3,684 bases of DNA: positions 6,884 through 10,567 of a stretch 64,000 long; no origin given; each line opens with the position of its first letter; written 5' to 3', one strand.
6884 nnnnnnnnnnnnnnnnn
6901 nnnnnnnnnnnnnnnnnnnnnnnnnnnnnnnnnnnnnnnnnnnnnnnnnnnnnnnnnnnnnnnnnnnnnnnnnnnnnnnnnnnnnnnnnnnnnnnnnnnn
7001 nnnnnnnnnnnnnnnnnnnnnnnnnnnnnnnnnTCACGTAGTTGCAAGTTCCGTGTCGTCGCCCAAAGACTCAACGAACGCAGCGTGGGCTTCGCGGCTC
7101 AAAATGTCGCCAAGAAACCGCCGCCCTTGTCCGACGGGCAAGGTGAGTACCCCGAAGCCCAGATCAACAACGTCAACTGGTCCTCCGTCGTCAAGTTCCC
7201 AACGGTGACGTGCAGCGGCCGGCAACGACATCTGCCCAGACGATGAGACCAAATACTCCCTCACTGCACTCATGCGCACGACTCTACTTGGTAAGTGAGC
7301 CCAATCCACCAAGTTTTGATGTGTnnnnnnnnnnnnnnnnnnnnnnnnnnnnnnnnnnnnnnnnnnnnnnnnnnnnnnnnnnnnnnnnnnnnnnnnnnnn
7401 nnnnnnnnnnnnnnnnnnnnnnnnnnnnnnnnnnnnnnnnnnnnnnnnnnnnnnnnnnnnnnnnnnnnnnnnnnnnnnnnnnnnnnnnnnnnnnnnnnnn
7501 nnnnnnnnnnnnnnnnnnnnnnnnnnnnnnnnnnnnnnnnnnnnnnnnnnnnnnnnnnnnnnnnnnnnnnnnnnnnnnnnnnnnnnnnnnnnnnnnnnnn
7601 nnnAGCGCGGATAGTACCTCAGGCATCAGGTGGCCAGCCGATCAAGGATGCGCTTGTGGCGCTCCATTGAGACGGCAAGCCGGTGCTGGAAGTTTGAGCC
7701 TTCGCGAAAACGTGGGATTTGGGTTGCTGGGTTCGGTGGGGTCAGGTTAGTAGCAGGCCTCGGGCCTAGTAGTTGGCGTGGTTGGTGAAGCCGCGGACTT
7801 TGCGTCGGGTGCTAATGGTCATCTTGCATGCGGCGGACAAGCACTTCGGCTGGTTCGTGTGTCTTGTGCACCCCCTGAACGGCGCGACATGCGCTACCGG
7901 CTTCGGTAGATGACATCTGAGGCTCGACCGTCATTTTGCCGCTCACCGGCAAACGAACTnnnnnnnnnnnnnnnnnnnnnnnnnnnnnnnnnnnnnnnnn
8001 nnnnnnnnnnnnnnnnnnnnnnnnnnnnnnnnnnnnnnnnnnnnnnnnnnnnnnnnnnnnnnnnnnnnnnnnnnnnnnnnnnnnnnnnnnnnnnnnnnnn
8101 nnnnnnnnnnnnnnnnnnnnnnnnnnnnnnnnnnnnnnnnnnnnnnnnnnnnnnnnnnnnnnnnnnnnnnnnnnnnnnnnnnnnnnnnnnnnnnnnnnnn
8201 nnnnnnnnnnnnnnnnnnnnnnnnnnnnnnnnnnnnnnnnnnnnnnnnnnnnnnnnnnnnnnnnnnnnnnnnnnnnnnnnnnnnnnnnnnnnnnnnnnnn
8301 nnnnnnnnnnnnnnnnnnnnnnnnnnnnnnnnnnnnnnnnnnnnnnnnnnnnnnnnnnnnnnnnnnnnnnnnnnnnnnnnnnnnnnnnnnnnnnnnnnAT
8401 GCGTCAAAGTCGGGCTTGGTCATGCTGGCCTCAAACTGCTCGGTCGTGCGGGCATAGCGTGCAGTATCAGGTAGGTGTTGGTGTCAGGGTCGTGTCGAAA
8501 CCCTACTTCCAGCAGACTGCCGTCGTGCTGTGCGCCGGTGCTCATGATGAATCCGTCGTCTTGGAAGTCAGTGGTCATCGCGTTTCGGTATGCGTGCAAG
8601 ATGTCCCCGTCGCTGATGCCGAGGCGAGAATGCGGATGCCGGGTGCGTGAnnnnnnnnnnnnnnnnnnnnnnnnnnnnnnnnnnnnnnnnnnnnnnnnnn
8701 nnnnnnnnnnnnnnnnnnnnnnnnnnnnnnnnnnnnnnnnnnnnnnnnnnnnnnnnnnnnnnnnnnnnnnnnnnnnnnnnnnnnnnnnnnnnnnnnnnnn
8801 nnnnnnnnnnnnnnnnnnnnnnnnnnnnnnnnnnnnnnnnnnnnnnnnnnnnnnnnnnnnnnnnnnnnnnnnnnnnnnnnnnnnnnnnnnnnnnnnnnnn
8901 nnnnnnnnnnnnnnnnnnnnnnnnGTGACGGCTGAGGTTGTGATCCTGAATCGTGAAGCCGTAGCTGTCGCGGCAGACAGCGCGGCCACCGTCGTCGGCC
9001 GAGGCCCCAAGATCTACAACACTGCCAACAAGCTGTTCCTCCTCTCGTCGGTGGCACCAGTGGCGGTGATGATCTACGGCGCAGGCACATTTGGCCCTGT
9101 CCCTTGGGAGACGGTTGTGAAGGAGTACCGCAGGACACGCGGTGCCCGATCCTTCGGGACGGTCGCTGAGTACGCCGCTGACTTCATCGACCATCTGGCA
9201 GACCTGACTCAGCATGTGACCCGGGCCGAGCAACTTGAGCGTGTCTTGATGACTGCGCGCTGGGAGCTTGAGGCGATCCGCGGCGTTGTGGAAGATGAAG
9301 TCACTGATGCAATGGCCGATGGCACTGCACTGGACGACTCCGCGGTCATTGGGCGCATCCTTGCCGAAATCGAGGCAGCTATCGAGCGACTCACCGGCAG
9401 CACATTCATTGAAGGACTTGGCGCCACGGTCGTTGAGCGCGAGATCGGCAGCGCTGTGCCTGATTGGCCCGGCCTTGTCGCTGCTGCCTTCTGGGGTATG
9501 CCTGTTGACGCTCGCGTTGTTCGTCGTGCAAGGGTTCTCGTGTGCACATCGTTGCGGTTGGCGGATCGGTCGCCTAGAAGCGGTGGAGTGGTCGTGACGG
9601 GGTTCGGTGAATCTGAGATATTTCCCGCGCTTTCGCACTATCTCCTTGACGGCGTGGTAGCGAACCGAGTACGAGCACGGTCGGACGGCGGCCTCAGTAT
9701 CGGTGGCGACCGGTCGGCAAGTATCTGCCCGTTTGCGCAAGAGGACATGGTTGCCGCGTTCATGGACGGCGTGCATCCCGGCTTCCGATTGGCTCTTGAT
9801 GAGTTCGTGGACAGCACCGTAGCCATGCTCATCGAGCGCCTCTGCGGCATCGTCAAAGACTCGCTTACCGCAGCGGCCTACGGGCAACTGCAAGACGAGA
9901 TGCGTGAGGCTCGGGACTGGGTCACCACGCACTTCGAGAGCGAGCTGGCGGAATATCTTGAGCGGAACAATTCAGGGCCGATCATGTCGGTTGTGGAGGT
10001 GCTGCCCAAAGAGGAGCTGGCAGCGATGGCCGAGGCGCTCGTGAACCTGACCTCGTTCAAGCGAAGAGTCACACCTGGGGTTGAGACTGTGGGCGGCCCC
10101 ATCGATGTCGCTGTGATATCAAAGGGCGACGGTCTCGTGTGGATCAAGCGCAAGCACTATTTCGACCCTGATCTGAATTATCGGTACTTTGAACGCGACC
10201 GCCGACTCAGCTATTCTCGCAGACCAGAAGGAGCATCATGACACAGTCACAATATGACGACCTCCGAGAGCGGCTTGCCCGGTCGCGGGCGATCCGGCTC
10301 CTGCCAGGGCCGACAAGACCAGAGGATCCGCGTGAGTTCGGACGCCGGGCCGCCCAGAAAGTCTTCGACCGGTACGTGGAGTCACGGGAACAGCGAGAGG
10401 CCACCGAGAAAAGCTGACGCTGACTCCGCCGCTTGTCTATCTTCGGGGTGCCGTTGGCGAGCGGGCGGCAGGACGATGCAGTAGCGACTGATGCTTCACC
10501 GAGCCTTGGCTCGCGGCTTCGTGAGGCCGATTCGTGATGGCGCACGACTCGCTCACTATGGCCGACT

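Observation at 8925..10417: Proteasome-beta/HslV-like Ntn-hydrolase with big helical insertions plus a translationally coupled 59-aa ORF, inside a defence island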

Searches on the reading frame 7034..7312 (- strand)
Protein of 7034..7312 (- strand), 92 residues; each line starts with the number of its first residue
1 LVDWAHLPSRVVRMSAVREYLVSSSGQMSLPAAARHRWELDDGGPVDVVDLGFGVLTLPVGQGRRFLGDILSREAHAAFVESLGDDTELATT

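Call 14: search_protein_families(library=pfam, proteins=[window:7034-7312:-], max_evalue=0.01)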
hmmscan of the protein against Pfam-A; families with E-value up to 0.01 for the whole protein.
window:7034-7312:- (92 aa): 1 family
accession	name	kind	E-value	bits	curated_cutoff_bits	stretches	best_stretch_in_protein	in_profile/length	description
PF04014.23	MazE_antitoxin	-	0.00083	19.7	24.7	1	22-50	4-32/48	Antidote-toxin recognition MazE, bacterial antitoxin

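Call 85: search_protein_families(library=ncbifam, proteins=[window:7034-7312:-], max_evalue=1)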
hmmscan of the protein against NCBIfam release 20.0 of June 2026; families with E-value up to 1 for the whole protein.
window:7034-7312:- (92 aa): 2 families
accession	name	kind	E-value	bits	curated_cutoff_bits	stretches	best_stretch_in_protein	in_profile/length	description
TIGR01439.1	lp_hng_hel_AbrB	domain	0.0074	16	28.3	1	22-50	4-32/44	transcriptional regulator, AbrB family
NF009904.0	PRK13367.1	equivalog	0.026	13.5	412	1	39-88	136-182/426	gallate dioxygenase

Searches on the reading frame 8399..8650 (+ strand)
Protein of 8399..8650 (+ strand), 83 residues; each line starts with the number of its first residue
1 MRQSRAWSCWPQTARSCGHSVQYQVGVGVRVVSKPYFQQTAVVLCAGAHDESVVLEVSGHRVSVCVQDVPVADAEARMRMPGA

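Call 14: search_protein_families(library=pfam, proteins=[window:8399-8650:+], max_evalue=0.01)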
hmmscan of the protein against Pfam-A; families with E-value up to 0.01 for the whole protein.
window:8399-8650:+ (83 aa): 0 families

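Call 85: search_protein_families(library=ncbifam, proteins=[window:8399-8650:+], max_evalue=1)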
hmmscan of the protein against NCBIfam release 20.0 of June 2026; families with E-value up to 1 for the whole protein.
window:8399-8650:+ (83 aa): 1 family
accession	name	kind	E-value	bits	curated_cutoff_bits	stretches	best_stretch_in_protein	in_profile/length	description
NF006698.0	PRK09243.1-5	equivalog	0.084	11.6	531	1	35-80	112-155/440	nicotinate phosphoribosyltransferase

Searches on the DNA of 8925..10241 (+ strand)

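Call 101: search_dna_similar(query=L088:5001-6475:+, collection=ecoli_genomes, mode=distant, max_rows=15)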
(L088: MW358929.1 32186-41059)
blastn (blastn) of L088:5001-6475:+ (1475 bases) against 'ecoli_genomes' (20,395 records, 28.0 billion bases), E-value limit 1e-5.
Records with a match: 22; places in all: 22; records where one place covers at least 80% of the query: 0.
Genomes with a match: 22 of 5426; with a place that covers at least 80% of the query: 0. Places per genome that has any: lowest 1, median 1, highest 1. On chromosomes: 22 places; on plasmids: 0.
Best place of each record, by identity: 60-80% 22.
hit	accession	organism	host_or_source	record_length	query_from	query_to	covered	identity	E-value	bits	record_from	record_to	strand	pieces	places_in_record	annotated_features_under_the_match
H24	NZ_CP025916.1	Escherichia coli strain 120899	Homo sapiens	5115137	1057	1285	16%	73.8%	2e-30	143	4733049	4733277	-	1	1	hypothetical protein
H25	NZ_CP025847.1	Escherichia coli strain 602354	Homo sapiens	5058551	1057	1285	16%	73.8%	2e-30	143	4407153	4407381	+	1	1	hypothetical protein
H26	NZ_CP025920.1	Escherichia coli strain 103605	Homo sapiens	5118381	1057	1285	16%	73.8%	2e-30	143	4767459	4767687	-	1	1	hypothetical protein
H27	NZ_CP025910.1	Escherichia coli strain 204446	Homo sapiens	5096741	1057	1285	16%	73.8%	2e-30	143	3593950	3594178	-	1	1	hypothetical protein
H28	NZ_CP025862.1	Escherichia coli strain 504237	Homo sapiens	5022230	1057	1285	16%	73.8%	2e-30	143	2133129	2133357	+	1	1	hypothetical protein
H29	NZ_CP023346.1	Escherichia coli strain ETEC-2265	Homo sapiens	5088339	1057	1285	16%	73.8%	2e-30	143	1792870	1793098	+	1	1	hypothetical protein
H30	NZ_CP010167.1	Escherichia coli strain H3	not applicable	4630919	1057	1285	16%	73.8%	2e-30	143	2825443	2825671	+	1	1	hypothetical protein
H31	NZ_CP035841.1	Escherichia coli strain TW10722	Homo sapiens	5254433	1057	1285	16%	73.8%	2e-30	143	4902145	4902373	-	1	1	hypothetical protein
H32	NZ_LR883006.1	Escherichia coli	-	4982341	1057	1285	16%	73.8%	2e-30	143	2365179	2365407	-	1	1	hypothetical protein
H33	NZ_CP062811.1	Escherichia coli strain Res13-Sevr-PER07-33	Sus scrofa domesticus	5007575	1108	1284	12%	72.9%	2e-18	104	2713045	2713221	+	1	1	hypothetical protein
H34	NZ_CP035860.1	Escherichia coli strain TD225-C4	Homo sapiens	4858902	1108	1284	12%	72.9%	2e-18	104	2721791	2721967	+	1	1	hypothetical protein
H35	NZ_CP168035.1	Escherichia coli strain EC23HZZ201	pig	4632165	1108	1284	12%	72.9%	2e-18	104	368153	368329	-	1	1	hypothetical protein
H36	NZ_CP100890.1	Escherichia coli strain ET881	Hoplobatrachus rugulosus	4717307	1108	1284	12%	72.9%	2e-18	104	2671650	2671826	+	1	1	hypothetical protein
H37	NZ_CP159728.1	Escherichia coli strain Z22-6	hospital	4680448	1108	1284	12%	72.9%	2e-18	104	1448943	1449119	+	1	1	hypothetical protein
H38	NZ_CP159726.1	Escherichia coli strain Z22-7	hospital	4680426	1108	1284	12%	72.9%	2e-18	104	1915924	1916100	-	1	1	hypothetical protein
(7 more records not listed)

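Call 102: get_annotated_region(hit=H24, flank=9000)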
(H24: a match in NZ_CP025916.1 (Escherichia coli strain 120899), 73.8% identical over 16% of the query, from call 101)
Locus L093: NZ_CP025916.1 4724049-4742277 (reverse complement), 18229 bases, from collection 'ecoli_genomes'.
description: Escherichia coli strain 120899 chromosome, complete genome
organism: Escherichia coli strain 120899 (NCBI taxid 562)
replicon: chromosome; assembly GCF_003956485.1
host: Homo sapiens; source: stool; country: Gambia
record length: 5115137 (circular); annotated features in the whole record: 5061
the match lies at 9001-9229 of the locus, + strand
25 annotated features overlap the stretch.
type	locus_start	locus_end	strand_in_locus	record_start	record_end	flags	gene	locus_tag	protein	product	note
CDS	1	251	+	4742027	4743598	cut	-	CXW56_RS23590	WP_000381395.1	IS66-like element ISCro1 family transposase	-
CDS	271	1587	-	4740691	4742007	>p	-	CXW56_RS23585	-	phage terminase large subunit family protein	incomplete; partial in the middle of a contig; missing C-terminus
CDS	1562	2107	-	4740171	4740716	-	nohD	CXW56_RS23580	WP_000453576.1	DNA-packaging protein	-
CDS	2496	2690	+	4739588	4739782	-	ylcI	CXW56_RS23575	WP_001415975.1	YlcI/YnfO family protein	-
CDS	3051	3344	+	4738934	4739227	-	iss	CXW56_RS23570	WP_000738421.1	increased serum survival lipoprotein Iss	-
CDS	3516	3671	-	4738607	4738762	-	-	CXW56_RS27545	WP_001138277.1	hypothetical protein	-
CDS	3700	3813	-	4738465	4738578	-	-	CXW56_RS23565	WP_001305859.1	hypothetical protein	-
CDS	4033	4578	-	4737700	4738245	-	-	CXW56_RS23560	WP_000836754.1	glycoside hydrolase family 108 protein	-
CDS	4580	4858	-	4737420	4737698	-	-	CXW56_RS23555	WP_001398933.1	phage holin family protein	-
CDS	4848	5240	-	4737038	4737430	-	-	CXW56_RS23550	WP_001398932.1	putative holin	-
tRNA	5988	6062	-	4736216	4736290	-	-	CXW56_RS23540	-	tRNA-Gly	-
tRNA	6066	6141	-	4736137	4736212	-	-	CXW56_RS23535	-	tRNA-Thr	-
CDS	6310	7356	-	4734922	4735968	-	-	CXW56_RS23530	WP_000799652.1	DNA-methyltransferase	-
CDS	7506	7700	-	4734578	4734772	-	-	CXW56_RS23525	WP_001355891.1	hypothetical protein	-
CDS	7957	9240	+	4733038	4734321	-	-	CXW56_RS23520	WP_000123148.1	hypothetical protein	-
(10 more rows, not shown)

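Call 103: get_annotated_region(hit=H33, flank=9000)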
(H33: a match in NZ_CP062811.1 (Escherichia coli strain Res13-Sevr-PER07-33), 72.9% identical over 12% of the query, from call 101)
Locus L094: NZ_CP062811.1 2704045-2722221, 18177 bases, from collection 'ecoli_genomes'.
description: Escherichia coli strain Res13-Sevr-PER07-33 chromosome, complete genome
organism: Escherichia coli strain Res13-Sevr-PER07-33 (NCBI taxid 562)
replicon: chromosome; assembly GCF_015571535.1
host: Sus scrofa domesticus; source: feces; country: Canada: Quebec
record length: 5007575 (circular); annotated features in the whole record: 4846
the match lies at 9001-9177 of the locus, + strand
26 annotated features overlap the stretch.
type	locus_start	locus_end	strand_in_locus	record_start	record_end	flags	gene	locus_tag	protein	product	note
CDS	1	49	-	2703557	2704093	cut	-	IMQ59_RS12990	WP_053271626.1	lysozyme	-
CDS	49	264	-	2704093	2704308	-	-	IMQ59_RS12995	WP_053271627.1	class II holin family protein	-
CDS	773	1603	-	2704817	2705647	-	-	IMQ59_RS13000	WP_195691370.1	antitermination protein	-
CDS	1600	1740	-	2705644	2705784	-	-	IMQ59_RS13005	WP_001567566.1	YlcG family protein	-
CDS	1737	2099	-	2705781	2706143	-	rusA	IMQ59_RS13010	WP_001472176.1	crossover junction endodeoxyribonuclease RusA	-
CDS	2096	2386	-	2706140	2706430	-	ybcO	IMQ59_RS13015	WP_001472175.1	DUF1364 domain-containing protein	-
CDS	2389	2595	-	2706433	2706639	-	-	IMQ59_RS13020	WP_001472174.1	hypothetical protein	-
CDS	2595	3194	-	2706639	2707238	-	-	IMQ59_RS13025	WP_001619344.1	DUF1367 family protein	-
CDS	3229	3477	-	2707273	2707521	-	-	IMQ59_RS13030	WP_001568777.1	hypothetical protein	-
CDS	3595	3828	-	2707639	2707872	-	-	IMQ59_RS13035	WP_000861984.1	DinI family protein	-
CDS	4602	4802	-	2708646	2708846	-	-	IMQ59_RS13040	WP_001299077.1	hypothetical protein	-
CDS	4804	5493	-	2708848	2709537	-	-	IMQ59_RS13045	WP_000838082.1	replication protein P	-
CDS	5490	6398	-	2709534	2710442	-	-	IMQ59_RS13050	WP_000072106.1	replication protein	-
CDS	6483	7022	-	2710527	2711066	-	-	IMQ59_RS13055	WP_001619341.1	toxin YdaT domain-containing protein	-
CDS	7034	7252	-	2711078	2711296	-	-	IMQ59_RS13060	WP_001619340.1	transcriptional regulator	-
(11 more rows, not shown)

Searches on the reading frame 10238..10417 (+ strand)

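Call 5: search_protein_families(library=pfam, proteins=[window:10238-10417:+], max_evalue=10)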
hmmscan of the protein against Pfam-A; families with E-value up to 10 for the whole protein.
window:10238-10417:+ (59 aa): 1 family
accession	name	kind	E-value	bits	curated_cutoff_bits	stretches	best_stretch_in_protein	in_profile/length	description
PF24243.1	Phage_tail_C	-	0.28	11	23.7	1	1-9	6-14/26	Phage tail tip domain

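Call 6: search_protein_families(library=ncbifam, proteins=[window:10238-10417:+], max_evalue=10)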
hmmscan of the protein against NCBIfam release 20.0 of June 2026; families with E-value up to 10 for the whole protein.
window:10238-10417:+ (59 aa): 0 families

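Call 7: search_protein_families(library=padloc, proteins=[window:10238-10417:+], max_evalue=10)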
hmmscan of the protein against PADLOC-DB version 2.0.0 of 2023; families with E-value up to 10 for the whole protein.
window:10238-10417:+ (59 aa): 0 families

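Call 90: search_protein_families(library=phrogs, proteins=[window:10238-10417:+], max_evalue=0.01)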
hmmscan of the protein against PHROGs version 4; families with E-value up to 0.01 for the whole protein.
window:10238-10417:+ (59 aa): 0 families
